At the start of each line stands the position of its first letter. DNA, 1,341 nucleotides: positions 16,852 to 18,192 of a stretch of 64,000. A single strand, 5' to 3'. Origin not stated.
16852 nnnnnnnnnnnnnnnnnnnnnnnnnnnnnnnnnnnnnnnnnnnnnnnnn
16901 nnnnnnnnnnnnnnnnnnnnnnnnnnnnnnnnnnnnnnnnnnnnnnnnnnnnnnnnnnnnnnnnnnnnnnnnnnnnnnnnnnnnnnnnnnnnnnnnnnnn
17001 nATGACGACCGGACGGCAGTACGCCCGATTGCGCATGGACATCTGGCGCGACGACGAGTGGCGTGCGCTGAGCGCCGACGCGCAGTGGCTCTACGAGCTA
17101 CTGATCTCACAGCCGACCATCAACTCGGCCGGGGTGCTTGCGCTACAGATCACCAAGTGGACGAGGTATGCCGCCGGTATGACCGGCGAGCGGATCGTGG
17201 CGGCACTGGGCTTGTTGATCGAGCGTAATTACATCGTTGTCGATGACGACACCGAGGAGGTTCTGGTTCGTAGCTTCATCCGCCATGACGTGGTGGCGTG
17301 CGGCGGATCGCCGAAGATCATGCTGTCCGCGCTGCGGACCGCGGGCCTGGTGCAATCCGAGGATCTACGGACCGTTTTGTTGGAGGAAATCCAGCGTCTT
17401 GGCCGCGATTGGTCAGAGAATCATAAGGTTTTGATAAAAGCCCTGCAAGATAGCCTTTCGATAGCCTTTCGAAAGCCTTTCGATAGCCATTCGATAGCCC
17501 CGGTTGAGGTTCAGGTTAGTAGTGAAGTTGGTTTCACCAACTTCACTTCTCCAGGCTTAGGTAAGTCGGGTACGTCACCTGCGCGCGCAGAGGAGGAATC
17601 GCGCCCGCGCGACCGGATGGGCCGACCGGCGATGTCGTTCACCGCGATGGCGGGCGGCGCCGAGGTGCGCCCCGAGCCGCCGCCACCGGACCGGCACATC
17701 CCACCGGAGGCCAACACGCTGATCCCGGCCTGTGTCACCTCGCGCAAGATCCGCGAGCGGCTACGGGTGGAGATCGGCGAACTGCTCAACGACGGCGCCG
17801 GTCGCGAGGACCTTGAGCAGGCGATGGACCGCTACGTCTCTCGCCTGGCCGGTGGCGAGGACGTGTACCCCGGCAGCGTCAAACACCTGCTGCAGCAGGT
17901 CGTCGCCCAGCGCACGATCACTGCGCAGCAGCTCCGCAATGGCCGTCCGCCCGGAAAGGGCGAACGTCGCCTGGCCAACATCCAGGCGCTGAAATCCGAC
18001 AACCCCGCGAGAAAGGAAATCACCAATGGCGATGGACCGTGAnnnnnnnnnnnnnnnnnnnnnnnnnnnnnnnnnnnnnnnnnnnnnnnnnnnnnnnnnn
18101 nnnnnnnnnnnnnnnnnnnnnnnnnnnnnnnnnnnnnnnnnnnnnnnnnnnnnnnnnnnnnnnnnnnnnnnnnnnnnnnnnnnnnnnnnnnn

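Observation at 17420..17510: Iteron-like 11-bp tandem repeats plus an AT-rich patch inside a replication-initiator-like gene: candidate origin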

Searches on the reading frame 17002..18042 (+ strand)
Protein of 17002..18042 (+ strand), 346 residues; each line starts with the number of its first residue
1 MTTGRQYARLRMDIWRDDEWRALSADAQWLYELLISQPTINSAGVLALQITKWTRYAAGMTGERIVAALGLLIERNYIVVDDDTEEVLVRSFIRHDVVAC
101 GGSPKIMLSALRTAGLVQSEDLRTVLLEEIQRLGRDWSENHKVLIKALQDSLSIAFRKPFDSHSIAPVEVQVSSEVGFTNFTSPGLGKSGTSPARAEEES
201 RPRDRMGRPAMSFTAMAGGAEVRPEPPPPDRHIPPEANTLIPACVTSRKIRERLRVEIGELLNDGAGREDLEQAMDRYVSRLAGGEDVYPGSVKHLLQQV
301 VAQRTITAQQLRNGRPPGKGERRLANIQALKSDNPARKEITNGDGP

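Call 6: search_protein_families(library=pfam, proteins=[window:17002-18042:+], max_evalue=0.1)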
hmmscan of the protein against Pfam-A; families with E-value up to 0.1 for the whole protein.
window:17002-18042:+ (346 aa): 0 families

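Call 7: search_protein_families(library=phrogs, proteins=[window:17002-18042:+], max_evalue=0.01)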
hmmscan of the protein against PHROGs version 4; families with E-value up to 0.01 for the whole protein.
window:17002-18042:+ (346 aa): 4 families
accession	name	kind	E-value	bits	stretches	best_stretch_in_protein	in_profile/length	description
phrog_3171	-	DNA, RNA and nucleotide metabolism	3.7e-47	162.4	1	3-240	1-237/331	replication initiation protein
phrog_8064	-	DNA, RNA and nucleotide metabolism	1e-42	147.6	1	3-160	88-248/446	replication initiation protein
phrog_25711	-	unknown function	2.8e-08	35.1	1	4-123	3-119/164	-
phrog_1882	-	unknown function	0.0022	18.9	1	248-337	154-240/259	-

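Call 8: find_homologous_proteins(query=window:17002-18042:+, max_evalue=0.00001)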
Query window:17002-18042:+ (346 aa): 22 proteins with E <= 0.00001 among 8000 candidates.
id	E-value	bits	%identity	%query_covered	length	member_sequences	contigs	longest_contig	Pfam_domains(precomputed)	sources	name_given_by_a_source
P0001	3.3e-226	768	100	100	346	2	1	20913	-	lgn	-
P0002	3.7e-63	232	60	59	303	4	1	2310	-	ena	-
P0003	1.5e-58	217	65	46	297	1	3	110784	-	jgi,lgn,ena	-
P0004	3.1e-58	216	65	46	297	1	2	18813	-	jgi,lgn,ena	jgi:hypothetical protein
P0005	3.3e-47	180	49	59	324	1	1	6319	-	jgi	jgi:hypothetical protein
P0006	1.3e-30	125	60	33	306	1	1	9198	-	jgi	jgi:hypothetical protein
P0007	8.8e-29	119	46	45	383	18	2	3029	-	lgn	-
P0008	1.9e-27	115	49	43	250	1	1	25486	-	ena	-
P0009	1.3e-25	109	51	38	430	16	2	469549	-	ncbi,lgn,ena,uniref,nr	ncbi:hypothetical protein [Rhodococcus qingshengii]|uniref:hypothetical protein n=1 Tax=Rhodococcus 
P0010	8.9e-25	106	52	38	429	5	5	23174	-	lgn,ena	-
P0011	8.7e-24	103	48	38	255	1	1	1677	-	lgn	-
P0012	4.4e-23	100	41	53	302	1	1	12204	-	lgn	-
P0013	1.6e-22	99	42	42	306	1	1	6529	-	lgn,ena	-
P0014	3.7e-22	97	47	37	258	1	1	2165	-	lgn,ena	-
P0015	5.6e-22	97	47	37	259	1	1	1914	-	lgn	-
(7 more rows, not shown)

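Call 11: find_encoding_contigs(protein=P0003, flank=6000, max_places=3)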
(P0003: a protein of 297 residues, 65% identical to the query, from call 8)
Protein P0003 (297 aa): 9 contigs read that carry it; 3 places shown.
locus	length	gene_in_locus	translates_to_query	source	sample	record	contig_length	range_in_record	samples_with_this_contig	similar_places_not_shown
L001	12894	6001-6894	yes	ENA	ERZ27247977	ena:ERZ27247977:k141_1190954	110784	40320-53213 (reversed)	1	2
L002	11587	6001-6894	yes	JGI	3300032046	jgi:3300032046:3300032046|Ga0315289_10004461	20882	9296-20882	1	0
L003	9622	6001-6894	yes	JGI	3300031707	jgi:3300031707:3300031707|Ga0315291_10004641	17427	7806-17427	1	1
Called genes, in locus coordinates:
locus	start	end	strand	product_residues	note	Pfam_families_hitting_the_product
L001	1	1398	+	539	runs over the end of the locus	PF02543:Carbam_trans_N, PF16861:Carbam_trans_C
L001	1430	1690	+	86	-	PF01844:HNH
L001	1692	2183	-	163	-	-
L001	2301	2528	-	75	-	-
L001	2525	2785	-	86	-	-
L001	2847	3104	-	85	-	-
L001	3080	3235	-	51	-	-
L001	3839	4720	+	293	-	PF09588:YqaJ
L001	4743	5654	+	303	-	-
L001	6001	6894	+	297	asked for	-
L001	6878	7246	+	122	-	-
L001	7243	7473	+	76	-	-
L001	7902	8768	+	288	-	-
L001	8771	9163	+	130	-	-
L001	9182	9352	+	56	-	-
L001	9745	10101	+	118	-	PF07463:NUMOD4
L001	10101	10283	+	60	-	-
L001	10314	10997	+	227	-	PF05552:MS_channel_1st_1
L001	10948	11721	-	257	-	-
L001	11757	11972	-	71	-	-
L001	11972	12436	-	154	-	-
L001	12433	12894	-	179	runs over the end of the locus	-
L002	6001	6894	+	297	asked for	-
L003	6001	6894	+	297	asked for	-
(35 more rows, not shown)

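Call 12: find_encoding_contigs(protein=P0005, flank=6000, max_places=2)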
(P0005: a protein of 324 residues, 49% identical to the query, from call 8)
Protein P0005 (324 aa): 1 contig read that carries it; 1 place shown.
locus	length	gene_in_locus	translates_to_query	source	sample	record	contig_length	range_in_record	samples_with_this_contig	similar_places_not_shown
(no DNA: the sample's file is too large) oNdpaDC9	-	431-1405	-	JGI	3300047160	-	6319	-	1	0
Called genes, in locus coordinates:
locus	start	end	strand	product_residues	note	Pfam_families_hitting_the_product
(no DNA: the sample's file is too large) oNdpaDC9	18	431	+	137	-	-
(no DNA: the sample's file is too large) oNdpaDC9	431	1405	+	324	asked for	-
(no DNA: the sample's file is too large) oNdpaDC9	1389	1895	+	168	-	-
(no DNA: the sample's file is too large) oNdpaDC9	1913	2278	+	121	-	PF24623:Phage_zn_bind_8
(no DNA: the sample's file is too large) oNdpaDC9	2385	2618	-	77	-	-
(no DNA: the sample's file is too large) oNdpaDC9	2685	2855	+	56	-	-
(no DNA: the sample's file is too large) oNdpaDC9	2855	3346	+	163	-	-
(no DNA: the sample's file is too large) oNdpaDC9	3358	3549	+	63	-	-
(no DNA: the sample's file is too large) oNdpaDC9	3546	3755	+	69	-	-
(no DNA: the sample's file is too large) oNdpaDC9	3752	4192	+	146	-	-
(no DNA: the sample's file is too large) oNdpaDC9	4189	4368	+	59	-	-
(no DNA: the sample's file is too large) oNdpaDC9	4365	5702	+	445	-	-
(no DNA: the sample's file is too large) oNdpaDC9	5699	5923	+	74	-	-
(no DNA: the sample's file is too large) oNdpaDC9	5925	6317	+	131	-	?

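Call 13: find_encoding_contigs(protein=P0002, flank=6000, max_places=2)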
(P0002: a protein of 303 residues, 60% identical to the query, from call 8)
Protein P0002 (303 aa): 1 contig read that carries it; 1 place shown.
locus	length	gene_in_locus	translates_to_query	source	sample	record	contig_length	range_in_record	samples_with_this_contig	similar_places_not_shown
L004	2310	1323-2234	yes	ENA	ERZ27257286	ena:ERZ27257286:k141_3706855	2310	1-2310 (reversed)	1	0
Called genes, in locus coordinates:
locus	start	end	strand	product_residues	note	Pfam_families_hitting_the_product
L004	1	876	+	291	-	?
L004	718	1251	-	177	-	-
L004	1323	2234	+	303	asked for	-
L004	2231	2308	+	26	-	?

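Call 20: find_related_loci(query=A1, collection=viral_contigs, flank=3000)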
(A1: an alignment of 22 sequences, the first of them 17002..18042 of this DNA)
Query A1 (346 aa) in viral_contigs; peptide patterns used: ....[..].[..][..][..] (x = any residue, [..] = any of these).
182 stretches matched a pattern; 86 encode a relative of the query (tblastn E <= 1e-3); the best 80 are kept; 80 distinct loci.
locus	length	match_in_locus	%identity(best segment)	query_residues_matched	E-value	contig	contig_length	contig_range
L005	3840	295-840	42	4-173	2e-35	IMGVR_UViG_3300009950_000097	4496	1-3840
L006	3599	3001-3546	43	4-173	6e-35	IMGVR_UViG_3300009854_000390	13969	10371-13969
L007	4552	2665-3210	42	4-173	7e-35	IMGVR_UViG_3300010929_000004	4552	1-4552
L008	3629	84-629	42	4-173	4e-35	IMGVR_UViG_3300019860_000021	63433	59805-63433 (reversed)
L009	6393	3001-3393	50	4-136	3e-31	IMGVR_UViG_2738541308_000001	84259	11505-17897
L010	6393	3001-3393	46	4-136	2e-31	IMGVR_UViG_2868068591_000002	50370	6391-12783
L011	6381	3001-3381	49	5-133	9e-28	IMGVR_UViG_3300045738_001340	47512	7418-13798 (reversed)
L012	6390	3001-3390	45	4-134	1e-26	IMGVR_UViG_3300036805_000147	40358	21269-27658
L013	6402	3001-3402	40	1-136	2e-25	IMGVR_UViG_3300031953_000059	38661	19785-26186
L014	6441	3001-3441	40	5-153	2e-25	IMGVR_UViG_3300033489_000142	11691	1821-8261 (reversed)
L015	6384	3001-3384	41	4-133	4e-25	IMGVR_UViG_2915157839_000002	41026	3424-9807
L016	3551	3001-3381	40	5-133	2e-24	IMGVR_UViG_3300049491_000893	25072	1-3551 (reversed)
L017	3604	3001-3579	32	5-196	1e-23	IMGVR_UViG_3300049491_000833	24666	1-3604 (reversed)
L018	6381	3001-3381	40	4-132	1e-23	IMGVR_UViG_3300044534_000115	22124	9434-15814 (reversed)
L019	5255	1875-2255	40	4-132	1e-23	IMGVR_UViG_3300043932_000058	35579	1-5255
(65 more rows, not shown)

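Call 30: search_solved_structures(query=A1, max_evalue=10, show_alignments=2)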
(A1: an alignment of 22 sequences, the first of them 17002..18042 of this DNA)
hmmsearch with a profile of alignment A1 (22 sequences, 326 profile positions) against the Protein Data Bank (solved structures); distinct sequences matched with E-value up to 10: 0.

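Call 39: predict_structure(alignment_id=A1)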
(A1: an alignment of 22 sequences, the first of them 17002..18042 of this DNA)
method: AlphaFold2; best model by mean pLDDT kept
length: 346 residues; sequences in the alignment: 22
mean_pLDDT: 69.5   pTM: 0.45
mean pLDDT of the five models: 69.5, 66.1, 66.0, 65.9, 65.2
residues with pLDDT >= 90: 63; 70-90: 144; 50-70: 47; < 50: 92
segments of 3 or more residues with pLDDT < 50: 157-224, 230-234, 236-246
pLDDT, mean of each block of 10 residues (from residue 1): 70 90 96 90 86 90 93 92 86 82 83 85 90 88 92 61 37 31 38 39 39 37 48 40 52 80 83 83 64 71 57 64 78 59 51
secondary structure, 60 per line:
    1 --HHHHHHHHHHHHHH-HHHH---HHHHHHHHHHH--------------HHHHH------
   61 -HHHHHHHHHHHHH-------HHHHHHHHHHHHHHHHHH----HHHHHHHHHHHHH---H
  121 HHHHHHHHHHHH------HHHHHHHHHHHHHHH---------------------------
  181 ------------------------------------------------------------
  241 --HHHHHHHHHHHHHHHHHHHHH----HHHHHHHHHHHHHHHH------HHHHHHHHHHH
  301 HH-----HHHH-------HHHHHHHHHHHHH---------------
elements in order: H3-16 H18-21 H25-35 H50-54 H62-74 H82-99 H104-116 H120-132 H139-153 H243-263 H268-283 H290-302 H308-311 H319-331

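Call 52: search_protein_families(library=pfam, alignment_id=A1, max_evalue=1)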
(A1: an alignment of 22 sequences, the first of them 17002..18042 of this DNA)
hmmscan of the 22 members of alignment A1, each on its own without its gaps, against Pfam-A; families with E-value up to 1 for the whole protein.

A. member 1, window:17002-18042:+ (346 aa): 0 families

B. families by the number of members that match (of 22 scanned): 14 families
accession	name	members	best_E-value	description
PF19134.6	DUF5817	2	0.053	Domain of unknown function (DUF5817)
PF16968.11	TadZ_N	2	0.077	Pilus assembly protein TadZ N-terminal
PF02050.21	FliJ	2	0.12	Flagellar FliJ protein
PF17948.6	DnaT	1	0.03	DnaT DNA-binding domain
PF10025.14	DUF2267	1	0.042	Uncharacterized conserved protein (DUF2267)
PF09811.14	Yae1_N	1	0.099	Essential protein Yae1, N terminal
PF00403.32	HMA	1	0.11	Heavy-metal-associated domain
PF18450.7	zf_C2H2_6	1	0.13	Zinc Finger domain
PF21825.2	crAss001_48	1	0.19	crAss001_48 related protein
PF13442.11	Cytochrome_CBB3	1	0.2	Cytochrome C oxidase, cbb3-type, subunit III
PF05616.18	Neisseria_TspB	1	0.25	Neisseria meningitidis TspB protein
PF22552.1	TY-Chap3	1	0.26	T3SS (YopN, CesT) and YbjN peptide-binding chaperone 3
PF25080.1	zf_RING-like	1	0.34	RING zinc finger-like domain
PF16031.10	TonB_N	1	0.56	TonB polyproline region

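Call 53: search_protein_families(library=ncbifam, alignment_id=A1, max_evalue=1)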
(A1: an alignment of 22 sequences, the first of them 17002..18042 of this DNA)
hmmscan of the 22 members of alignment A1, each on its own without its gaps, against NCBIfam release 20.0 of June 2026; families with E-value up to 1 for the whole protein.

A. member 1, window:17002-18042:+ (346 aa): 1 family
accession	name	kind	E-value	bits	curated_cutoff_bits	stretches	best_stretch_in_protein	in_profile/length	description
NF005945.0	PRK08006.1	equivalog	0.062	12.1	898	1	63-149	295-383/471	replicative DNA helicase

B. families by the number of members that match (of 22 scanned): 8 families
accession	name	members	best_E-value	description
NF009925.1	PRK13386.1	1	0.022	flagellar assembly protein FliH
TIGR01909.1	C_GCAxxG_C_C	1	0.052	C-GCAxxG-C-C family (seleno)protein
NF005945.0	PRK08006.1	1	0.062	replicative DNA helicase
NF007738.0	PRK10417.1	1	0.074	nickel ABC transporter permease subunit NikC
NF004267.1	PRK05687.1-3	1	0.12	flagellar assembly protein FliH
NF004270.2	PRK05687.2-1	1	0.14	flagellar assembly protein FliH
TIGR00819.1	ydaH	1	0.25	AbgT family antimetabolite efflux transporter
NF053744.1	FAProxCypCBc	1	0.3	CYP152 family fatty-acid peroxygenase CypC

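Call 66: search_protein_families(library=pfam, proteins=[L001:6878-7246:+], max_evalue=0.5)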
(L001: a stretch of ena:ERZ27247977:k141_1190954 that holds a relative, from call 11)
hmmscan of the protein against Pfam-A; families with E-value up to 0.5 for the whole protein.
L001:6878-7246:+ (122 aa): 0 families

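Call 72: find_related_loci(query=window:17002-18042:+, collection=genome_contigs, flank=3000)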
Query window:17002-18042:+ (346 aa) in genome_contigs; peptide patterns used: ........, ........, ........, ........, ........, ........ (x = any residue, [..] = any of these).
225 stretches matched a pattern, but none encodes a relative of the query by tblastn (E <= 1e-3).

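Call 74: find_related_loci(query=A4, collection=genome_contigs, flank=2500)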
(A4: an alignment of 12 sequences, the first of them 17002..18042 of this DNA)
Query A4 (346 aa) in genome_contigs; peptide patterns used: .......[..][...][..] (x = any residue, [..] = any of these).
34 stretches matched a pattern; 32 encode a relative of the query (tblastn E <= 1e-3); 32 distinct loci.
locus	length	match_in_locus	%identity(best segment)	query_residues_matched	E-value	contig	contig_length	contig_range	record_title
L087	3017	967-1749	35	1-300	9e-42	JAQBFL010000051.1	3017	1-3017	MAG: bacterium isolate MAG_440_bin-06 440_bin-06_ctg-051, whole genome shotgun sequence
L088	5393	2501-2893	46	4-136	8e-32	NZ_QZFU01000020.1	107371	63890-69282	Nocardia panacis strain YIM PH 21724 NODE_36, whole genome shotgun sequence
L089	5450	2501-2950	44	4-154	2e-29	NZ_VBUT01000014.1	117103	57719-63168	Nocardia cyriacigeorgica strain EML 446 1205500014, whole genome shotgun sequence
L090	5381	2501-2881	43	4-130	6e-28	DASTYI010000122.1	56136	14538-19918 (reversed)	MAG TPA_asm: Iamia sp. isolate SMAG_U2437 k141_313805, whole genome shotgun sequence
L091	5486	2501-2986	37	5-159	2e-27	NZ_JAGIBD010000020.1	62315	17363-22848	MAG: Cellulomonas sp. isolate BIN39 scaffold20_cov0, whole genome shotgun sequence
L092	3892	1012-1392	47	5-133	1e-26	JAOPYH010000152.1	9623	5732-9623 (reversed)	MAG: Streptosporangiaceae bacterium isolate RYN_222 scaffold_909987, whole genome shotgun sequence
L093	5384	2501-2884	41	4-133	1e-25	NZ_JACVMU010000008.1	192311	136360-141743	Leucobacter sp. cx-42 Scaffold5_1, whole genome shotgun sequence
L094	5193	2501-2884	42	4-133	7e-24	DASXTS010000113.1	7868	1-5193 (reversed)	MAG TPA_asm: Pseudonocardiaceae bacterium isolate SMAG_U4698 k141_2445859, whole genome shotgun sequence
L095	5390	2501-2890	36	2-133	1e-22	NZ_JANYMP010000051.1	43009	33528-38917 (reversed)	Umezawaea endophytica strain DSM 103496 DSM103496_AS2_SC51, whole genome shotgun sequence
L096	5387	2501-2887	40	5-133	2e-22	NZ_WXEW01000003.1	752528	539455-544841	Herbidospora solisilvae strain NEAU-GS84 Scaffold3, whole genome shotgun sequence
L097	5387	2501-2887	38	3-133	7e-22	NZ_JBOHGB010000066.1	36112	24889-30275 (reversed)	MAG: Actinophytocola sp. isolate SD8029_metabat2.bin.17 NODE_173_length_36112_cov_5.414645, whole genome shotgun sequenc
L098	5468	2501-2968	34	4-152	7e-22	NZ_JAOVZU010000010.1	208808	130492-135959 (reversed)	Actinotalea sp. M2MS4P-6 Scaffold10, whole genome shotgun sequence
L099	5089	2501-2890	39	4-134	1e-21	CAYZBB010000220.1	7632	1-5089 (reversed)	MAG TPA_asm: uncultured Actinomycetes bacterium isolate SRP342105_co1_274 genome assembly, contig: NODE_13484_length_763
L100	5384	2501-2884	39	4-133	1e-21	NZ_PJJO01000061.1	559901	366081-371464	Cryobacterium sp. Y11 scaffold33, whole genome shotgun sequence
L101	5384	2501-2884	38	4-132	2e-21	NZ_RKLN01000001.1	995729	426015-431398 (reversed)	Rhodococcus spongiicola strain LHW50502 scaffold1, whole genome shotgun sequence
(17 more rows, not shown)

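Call 79: find_encoding_contigs(protein=P0006, flank=3000, max_places=1)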
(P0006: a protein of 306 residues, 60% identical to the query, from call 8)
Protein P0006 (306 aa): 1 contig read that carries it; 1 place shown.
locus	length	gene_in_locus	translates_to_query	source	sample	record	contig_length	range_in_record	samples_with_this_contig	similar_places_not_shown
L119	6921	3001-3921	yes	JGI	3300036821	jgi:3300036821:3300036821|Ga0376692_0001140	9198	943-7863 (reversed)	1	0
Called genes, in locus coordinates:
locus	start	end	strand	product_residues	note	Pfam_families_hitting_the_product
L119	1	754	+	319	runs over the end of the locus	PF12705:PDDEXK_1 (weak)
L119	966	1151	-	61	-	-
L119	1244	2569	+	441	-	PF18897:Gp3-like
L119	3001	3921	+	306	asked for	-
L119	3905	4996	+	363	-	PF24623:Phage_zn_bind_8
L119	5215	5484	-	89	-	-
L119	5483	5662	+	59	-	-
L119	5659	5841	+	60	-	-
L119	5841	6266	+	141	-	-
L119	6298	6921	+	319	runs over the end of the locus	PF01145:Band_7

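Call 80: find_encoding_contigs(protein=P0012, flank=3000, max_places=1)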
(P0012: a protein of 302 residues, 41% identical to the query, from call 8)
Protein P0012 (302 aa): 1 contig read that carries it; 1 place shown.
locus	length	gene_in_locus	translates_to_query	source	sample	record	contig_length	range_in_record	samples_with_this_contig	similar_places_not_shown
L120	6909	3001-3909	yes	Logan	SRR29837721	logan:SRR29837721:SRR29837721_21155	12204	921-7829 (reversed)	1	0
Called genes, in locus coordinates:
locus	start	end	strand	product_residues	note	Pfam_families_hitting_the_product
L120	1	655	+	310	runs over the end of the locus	PF12705:PDDEXK_1 (weak)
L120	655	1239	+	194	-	-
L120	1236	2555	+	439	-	PF18897:Gp3-like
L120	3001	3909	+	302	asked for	-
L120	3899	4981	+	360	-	PF24623:Phage_zn_bind_8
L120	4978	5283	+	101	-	PF24071:Phage_zn_bind_3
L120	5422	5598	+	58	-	-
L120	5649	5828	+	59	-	-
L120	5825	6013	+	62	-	-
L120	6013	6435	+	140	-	-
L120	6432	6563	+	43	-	-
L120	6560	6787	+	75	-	-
